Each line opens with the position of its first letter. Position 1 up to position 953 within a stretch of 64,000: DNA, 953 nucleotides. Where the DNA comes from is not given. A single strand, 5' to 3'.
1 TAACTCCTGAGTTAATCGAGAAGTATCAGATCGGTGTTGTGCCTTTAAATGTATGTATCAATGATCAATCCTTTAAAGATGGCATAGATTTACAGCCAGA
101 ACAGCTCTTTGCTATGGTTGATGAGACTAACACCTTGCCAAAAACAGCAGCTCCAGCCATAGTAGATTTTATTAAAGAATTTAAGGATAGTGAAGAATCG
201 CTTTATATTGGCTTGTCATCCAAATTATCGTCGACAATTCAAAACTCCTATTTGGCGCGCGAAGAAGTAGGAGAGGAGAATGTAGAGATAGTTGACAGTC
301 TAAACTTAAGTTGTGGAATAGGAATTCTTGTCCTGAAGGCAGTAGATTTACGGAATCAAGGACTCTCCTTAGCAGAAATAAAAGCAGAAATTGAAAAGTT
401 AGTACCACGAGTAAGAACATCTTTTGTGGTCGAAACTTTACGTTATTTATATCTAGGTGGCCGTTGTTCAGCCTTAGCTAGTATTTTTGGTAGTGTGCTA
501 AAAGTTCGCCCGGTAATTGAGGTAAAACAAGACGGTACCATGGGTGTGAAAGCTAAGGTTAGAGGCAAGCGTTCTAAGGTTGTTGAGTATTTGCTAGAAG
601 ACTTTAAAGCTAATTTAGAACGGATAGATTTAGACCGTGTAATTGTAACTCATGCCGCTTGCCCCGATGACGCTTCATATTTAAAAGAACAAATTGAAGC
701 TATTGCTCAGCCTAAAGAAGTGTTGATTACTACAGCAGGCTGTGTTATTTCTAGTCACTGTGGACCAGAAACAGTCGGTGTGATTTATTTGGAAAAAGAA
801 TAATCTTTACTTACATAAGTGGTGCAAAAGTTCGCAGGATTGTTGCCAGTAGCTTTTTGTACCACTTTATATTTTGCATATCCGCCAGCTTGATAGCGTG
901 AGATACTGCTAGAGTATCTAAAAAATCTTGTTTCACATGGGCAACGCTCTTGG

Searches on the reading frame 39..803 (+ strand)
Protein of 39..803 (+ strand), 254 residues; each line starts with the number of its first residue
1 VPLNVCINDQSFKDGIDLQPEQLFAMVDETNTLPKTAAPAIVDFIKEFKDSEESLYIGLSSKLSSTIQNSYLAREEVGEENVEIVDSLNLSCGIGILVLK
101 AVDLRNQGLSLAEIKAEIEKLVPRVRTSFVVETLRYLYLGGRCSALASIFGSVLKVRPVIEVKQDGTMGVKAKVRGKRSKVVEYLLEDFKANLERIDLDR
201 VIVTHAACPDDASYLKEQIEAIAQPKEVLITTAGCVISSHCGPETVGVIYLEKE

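Call 31: search_protein_families(library=pfam, proteins=[window:39-803:+], max_evalue=0.00001)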
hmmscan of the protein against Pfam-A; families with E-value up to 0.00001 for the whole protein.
window:39-803:+ (254 aa): 1 family
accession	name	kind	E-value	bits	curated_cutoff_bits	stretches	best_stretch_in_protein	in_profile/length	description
PF02645.21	DegV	-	1.7e-62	211.8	27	1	1-252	25-279/280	Uncharacterised protein, DegV family COG1307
